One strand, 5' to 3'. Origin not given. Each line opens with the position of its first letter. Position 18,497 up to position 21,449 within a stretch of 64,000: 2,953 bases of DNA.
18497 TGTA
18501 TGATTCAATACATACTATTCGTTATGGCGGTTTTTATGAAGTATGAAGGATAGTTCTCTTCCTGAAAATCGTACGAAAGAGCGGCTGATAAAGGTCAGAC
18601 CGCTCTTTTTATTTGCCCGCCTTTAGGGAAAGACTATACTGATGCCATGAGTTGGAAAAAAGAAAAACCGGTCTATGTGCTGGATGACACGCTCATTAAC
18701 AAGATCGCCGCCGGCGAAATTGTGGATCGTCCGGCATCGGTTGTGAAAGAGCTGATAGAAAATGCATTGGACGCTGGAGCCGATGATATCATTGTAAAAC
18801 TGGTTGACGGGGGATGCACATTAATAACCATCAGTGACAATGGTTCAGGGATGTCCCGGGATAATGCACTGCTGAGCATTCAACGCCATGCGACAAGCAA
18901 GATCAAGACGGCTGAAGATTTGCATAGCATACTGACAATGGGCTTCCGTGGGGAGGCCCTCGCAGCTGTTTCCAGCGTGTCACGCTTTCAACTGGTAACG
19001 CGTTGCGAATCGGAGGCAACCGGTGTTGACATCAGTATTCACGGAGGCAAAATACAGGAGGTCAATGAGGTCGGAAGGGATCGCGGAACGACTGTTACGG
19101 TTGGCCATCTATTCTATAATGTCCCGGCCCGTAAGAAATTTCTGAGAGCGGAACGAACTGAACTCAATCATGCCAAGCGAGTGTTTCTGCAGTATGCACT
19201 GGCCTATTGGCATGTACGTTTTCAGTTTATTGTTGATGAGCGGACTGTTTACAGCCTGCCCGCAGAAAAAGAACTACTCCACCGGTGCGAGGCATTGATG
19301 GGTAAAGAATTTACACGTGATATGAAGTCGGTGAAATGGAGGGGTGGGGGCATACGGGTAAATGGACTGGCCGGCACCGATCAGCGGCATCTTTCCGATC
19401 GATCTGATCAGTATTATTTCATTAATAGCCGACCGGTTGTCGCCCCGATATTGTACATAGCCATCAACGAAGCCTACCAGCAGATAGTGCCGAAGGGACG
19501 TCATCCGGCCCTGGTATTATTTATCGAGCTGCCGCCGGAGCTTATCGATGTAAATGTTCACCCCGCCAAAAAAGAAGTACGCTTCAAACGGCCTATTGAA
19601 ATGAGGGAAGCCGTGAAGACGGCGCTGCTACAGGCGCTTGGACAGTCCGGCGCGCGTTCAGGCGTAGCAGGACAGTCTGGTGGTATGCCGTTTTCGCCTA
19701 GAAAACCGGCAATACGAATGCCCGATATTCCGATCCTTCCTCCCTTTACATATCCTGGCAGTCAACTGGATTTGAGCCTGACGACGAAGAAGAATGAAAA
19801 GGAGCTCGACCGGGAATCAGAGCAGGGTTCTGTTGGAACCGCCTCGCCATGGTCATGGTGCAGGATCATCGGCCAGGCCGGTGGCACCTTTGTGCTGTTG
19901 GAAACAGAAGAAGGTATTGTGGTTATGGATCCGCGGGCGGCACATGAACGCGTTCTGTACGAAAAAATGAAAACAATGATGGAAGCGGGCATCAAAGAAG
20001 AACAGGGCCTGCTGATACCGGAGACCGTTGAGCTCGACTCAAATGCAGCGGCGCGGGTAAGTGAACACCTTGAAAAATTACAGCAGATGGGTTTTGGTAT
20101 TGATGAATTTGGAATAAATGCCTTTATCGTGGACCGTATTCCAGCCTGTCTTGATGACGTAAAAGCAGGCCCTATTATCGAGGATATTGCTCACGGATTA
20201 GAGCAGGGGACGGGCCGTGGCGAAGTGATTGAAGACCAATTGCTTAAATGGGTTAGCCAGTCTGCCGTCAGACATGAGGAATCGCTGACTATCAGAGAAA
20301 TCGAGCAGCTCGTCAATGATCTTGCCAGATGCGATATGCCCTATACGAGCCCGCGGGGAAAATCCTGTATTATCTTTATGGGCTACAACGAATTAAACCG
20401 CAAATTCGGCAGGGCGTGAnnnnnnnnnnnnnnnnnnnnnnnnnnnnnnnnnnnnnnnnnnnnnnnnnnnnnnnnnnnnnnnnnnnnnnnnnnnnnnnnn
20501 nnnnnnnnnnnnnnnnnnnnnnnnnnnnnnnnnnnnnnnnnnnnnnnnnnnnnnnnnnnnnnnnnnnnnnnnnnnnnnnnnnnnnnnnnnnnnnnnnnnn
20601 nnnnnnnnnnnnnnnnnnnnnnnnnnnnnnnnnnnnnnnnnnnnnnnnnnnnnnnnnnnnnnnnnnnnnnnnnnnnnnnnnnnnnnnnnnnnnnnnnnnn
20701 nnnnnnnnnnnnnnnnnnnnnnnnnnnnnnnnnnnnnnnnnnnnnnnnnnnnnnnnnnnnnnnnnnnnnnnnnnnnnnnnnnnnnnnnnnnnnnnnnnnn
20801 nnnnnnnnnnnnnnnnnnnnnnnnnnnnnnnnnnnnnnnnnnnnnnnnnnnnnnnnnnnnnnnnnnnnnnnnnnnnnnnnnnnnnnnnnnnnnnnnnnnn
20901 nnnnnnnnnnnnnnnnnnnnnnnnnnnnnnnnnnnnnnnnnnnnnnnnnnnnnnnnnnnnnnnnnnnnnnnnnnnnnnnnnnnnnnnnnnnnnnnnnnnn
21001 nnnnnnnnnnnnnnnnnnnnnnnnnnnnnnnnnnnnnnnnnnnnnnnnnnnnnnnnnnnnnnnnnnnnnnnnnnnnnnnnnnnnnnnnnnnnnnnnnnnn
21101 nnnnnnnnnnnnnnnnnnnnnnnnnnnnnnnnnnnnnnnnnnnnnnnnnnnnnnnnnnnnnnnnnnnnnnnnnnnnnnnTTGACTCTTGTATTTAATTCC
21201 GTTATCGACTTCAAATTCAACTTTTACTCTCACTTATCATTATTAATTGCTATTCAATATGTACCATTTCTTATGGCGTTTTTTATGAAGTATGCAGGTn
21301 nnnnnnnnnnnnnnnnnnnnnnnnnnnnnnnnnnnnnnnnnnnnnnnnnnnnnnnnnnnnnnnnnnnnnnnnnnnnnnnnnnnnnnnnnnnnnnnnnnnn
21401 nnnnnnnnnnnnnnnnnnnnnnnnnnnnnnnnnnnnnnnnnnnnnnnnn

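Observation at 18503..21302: Duplicated element of about 50 bp containing a conserved 9-codon mini-ORF, with one copy after rhaA and one inside the islet spacer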

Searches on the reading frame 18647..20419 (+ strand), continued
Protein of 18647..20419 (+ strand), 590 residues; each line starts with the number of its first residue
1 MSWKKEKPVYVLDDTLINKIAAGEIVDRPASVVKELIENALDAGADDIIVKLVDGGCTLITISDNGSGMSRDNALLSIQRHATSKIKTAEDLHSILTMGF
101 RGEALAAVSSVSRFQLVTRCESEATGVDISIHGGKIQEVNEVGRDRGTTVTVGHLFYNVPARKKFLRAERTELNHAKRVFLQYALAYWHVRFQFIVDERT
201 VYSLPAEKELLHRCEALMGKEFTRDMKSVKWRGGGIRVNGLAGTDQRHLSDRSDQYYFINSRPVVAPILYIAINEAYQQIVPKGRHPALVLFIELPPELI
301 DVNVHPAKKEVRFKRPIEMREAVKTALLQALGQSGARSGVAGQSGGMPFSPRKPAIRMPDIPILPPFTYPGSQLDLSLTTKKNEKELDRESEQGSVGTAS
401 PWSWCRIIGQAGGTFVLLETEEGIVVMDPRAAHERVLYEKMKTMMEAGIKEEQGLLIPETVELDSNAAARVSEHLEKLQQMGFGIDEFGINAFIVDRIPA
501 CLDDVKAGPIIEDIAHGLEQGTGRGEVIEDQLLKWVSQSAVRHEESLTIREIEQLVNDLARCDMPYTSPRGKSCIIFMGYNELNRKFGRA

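Call 36: find_encoding_contigs(protein=P0003, flank=6000, max_places=2)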
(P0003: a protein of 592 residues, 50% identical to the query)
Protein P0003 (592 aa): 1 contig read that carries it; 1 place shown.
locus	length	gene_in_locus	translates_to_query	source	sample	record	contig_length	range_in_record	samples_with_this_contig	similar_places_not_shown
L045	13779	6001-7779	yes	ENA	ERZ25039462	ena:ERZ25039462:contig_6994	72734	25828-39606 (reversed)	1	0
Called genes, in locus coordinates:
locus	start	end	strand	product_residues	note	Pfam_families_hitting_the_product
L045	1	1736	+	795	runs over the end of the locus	PF00515:TPR_1 (faint), PF07719:TPR_2 (faint), PF13174:TPR_6 (faint), PF13181:TPR_8 (faint), PF13371:TPR_9 (faint), PF13424:TPR_12 (faint), PF13428:TPR_14 (faint), PF13432:TPR_16 (faint), +2 more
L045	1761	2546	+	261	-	PF07719:TPR_2 (faint), PF13181:TPR_8 (faint), PF13414:TPR_11 (faint), PF13525:YfiO (faint), PF13174:TPR_6 (faint), PF13428:TPR_14 (faint)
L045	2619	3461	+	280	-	PF01618:MotA_ExbB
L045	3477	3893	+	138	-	PF02472:ExbD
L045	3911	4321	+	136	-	PF02472:ExbD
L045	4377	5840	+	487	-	PF13243:SQHop_cyclase_C (faint)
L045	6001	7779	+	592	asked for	PF02518:HATPase_c (weak), PF13589:HATPase_c_3, PF01119:DNA_mis_repair, PF08676:MutL_C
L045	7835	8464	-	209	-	-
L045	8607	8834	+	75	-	PF01176:eIF-1a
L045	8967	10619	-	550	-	PF03924:CHASE, PF00512:HisKA, PF02518:HATPase_c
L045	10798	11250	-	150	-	-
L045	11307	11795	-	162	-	-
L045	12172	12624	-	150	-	PF03534:SpvB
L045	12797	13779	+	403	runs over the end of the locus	PF07592:DDE_Tnp_ISAZ013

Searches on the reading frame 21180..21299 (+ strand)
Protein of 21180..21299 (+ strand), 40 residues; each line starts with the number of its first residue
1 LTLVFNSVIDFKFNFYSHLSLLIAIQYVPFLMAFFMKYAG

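Call 45: search_protein_representatives(protein=window:21180-21299:+)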
Query: 40 residues. Proteins with E-value up to 0.001 (for the whole library): 0; up to 1e-10: 0; up to 1e-30: 0. The best 0 are listed.
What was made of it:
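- On Type I toxin / small hydrophobic protein repeat locus: The 40-aa frame has 0 hits in 1.84e9 proteins (call 45).
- No hits for the 40-aa frame in 1.84 billion proteins (call 45). The 40-aa frame has no homologue in 1.84 billion proteins (call 45).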
